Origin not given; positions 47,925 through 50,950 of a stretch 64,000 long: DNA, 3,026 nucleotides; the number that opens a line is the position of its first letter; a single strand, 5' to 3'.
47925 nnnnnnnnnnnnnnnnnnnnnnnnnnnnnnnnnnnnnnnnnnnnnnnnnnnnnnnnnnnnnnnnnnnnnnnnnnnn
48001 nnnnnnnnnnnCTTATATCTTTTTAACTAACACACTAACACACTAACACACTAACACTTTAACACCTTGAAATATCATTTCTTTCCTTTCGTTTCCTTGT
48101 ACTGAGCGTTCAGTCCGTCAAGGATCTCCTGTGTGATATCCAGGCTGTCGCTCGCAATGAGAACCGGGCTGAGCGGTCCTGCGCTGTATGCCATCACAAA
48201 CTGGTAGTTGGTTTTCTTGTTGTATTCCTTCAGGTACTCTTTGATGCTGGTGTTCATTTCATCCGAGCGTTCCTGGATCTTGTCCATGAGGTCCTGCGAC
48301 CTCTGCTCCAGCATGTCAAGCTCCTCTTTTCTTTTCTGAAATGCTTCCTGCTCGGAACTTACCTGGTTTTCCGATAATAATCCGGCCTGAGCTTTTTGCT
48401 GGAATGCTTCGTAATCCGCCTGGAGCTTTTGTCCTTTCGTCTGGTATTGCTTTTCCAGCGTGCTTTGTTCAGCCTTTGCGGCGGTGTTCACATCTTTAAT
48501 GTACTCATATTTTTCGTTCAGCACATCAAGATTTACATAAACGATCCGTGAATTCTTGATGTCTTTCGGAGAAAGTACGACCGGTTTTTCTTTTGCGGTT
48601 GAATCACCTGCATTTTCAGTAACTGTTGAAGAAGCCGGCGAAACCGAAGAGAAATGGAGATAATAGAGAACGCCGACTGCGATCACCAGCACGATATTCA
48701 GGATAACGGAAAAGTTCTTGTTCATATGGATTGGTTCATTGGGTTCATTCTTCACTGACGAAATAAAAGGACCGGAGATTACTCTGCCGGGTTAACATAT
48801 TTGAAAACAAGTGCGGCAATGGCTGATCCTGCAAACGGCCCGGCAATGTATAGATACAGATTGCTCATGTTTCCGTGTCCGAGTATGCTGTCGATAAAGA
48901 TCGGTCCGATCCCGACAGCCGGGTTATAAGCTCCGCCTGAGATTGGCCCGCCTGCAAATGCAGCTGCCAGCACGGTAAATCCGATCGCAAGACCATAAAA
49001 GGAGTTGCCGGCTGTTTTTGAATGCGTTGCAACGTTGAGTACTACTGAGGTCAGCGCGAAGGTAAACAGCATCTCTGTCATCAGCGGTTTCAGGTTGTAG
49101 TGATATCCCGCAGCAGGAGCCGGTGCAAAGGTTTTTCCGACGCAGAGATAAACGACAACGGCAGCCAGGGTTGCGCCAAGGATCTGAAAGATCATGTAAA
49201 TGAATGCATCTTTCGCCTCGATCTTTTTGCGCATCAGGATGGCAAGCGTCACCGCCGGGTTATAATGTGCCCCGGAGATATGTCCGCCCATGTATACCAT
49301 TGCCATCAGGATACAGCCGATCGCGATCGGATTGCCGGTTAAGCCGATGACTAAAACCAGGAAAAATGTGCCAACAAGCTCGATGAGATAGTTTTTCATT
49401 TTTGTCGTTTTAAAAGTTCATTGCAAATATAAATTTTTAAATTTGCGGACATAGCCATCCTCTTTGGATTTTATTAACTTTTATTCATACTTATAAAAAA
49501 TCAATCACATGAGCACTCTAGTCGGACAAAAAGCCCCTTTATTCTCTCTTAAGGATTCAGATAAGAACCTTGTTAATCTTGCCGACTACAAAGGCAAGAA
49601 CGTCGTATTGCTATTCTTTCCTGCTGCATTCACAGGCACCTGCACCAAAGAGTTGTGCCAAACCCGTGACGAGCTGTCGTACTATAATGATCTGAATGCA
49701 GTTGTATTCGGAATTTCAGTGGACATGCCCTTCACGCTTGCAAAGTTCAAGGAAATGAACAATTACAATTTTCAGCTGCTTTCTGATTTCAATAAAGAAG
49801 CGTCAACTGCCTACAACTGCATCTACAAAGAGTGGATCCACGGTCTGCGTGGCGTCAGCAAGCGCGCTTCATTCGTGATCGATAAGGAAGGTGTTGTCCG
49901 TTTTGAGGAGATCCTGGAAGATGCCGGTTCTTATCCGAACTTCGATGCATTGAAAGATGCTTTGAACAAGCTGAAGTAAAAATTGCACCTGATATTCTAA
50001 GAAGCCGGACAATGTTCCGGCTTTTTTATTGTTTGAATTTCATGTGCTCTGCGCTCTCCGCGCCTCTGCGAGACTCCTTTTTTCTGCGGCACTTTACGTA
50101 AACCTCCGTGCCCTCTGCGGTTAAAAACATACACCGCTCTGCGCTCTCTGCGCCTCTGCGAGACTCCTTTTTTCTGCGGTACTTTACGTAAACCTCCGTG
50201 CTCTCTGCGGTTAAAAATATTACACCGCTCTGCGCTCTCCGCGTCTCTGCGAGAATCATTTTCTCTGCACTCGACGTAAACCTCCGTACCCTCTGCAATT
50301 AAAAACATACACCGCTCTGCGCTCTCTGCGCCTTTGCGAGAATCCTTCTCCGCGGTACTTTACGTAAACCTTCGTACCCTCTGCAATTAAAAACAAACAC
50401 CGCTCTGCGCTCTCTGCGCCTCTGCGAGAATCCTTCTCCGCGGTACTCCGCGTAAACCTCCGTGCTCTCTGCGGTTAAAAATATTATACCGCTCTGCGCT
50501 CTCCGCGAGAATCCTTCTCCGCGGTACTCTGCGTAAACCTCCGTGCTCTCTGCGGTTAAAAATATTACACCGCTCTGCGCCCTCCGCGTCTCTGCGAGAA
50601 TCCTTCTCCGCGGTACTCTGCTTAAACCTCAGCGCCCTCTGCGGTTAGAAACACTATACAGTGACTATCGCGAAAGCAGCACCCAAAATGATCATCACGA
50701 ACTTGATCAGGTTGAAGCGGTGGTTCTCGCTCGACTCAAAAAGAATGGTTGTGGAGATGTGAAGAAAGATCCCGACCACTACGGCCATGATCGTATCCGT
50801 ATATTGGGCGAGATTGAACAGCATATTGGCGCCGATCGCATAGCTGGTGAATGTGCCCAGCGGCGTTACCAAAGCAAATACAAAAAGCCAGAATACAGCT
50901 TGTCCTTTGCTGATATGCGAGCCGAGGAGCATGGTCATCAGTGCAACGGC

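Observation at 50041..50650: Seven-copy ~88-bp tandem array between convergent peroxiredoxin and ZIP-transporter genes, carrying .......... palindromes and CTCTGCG heptamers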

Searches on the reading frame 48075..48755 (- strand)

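Call 10: search_protein_families(library=pfam, proteins=[window:48075-48755:-])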
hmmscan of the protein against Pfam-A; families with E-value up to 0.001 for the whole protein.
window:48075-48755:- (226 aa): 1 family
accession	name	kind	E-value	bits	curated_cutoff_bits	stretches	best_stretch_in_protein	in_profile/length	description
PF03938.19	OmpH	-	1.2e-19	71.4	32.4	1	70-215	1-141/141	Outer membrane protein (OmpH-like)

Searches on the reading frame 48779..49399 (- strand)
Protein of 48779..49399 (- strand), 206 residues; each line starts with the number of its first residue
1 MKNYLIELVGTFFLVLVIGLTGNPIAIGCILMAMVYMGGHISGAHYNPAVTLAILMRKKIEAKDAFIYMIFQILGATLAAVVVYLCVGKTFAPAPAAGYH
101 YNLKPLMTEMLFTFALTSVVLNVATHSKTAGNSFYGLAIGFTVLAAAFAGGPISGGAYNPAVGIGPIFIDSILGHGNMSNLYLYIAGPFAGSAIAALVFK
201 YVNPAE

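Call 10: search_protein_families(library=pfam, proteins=[window:48779-49399:-])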
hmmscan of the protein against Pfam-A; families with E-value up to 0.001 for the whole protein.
window:48779-49399:- (206 aa): 1 family
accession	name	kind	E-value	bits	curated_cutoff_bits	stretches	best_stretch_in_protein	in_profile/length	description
PF00230.25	MIP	-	5.2e-34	118.4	25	1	23-199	46-222/222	Major intrinsic protein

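Call 30: find_encoding_contigs(protein=window:48779-49399:-, flank=8000, max_places=10)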
Protein window:48779-49399:- (206 aa): no gene with exactly this product is on record in the collection.

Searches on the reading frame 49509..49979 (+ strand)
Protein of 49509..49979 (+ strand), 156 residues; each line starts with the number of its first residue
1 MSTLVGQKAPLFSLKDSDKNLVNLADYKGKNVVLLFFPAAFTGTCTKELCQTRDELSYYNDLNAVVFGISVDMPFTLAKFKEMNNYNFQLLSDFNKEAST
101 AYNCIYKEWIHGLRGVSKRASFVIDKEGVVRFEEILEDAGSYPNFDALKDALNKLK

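Call 10: search_protein_families(library=pfam, proteins=[window:49509-49979:+])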
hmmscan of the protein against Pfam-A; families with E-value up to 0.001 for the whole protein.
window:49509-49979:+ (156 aa): 2 families
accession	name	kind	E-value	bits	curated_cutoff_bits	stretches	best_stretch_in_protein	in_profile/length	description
PF00578.27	AhpC-TSA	-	1.1e-34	119.4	26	1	5-132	1-123/124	AhpC/TSA family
PF08534.16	Redoxin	-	1e-21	77.7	26.6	1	5-139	2-137/148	Redoxin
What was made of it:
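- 49509..49979 (+): Peroxiredoxin gene (AhpC/TSA, 156 aa), convergent with ZIP. Pfam PF00578, E = 1e-34 (call 10)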

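Call 12: find_encoding_contigs(protein=window:49509-49979:+, flank=6000, max_places=10)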
Protein window:49509-49979:+ (156 aa): no gene with exactly this product is on record in the collection.

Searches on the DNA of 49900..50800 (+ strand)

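Call 7: search_rna_families(source=window, start=49900, end=50800, threshold=evalue, max_evalue=10, show_alignments=3)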
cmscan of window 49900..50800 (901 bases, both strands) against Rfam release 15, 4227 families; matches with E-value up to 10: 2.
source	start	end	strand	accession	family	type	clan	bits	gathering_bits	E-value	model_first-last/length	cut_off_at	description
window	49955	50030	+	RF02434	SpF39_sRNA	Gene; sRNA;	-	21.9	60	4.9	1-109/109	no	Streptococcus sRNA SpF39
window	50000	50063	+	RF01770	rimP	Cis-reg; leader;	-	17.7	47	4.8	34-95/102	no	Gammaprotebacteria rimP leader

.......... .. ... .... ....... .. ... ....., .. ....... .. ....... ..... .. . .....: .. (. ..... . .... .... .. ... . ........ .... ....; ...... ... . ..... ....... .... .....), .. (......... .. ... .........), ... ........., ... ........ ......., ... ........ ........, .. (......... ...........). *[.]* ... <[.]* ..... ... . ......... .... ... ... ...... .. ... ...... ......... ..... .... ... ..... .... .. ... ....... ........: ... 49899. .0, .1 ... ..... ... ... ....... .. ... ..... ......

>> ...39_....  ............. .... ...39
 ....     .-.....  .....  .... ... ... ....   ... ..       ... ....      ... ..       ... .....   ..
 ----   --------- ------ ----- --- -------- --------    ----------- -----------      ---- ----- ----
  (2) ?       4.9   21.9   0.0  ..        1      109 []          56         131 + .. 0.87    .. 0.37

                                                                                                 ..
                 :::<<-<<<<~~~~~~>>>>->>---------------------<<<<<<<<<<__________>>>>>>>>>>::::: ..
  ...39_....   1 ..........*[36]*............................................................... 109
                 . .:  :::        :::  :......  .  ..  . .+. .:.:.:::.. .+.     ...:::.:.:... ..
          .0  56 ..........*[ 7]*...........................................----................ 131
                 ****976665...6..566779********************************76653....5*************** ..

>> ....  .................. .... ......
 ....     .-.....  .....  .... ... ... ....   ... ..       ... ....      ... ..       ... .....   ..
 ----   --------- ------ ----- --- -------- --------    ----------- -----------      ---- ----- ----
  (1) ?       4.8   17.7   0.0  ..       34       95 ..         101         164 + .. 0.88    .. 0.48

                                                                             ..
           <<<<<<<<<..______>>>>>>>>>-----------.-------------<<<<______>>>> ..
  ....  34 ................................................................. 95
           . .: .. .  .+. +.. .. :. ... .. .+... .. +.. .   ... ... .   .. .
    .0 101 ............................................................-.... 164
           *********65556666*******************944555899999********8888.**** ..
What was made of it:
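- On Known RNA family (Rfam 15): In the E-value scan of 49900-50800 there were only two sub-threshold hits, both anchored on the terminator hairpin (call 7).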

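Call 35: search_dna_similar(query=window:50041-50655:+, collection=plasmids, mode=distant, max_evalue=0.01)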
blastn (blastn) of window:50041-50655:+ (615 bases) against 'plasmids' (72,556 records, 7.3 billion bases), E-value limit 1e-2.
Records with a match: 1; places in all: 1; records where one place covers at least 80% of the query: 0.
Best place of each record, by identity: 95-99% 1.
By first word of the organism name: Sphingopyxis 1.
By predicted mobility (MOB-suite, as given by PLSDB): conjugative 1.
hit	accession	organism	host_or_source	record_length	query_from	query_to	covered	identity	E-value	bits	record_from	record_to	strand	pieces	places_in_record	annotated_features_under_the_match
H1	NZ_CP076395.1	Sphingopyxis indica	Single cell,HCH dumpsite soil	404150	363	392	5%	96.7%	4e-3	51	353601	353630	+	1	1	none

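Call 36: search_dna_similar(query=window:50041-50655:+, collection=phages, mode=distant, max_evalue=0.01)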
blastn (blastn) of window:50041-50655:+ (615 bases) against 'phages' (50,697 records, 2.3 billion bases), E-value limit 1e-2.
No match.
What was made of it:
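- Tried and rejected: Against phages it gave none (calls 35, 36).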

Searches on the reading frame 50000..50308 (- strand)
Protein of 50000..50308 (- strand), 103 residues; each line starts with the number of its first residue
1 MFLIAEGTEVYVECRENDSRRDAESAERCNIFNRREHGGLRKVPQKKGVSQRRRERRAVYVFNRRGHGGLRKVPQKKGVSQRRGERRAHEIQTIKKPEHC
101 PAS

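Call 50: search_protein_representatives(protein=window:50000-50308:-)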
Query: 103 residues. Proteins with E-value up to 0.001 (for the whole library): 0; up to 1e-10: 0; up to 1e-30: 0. The best 0 are listed.
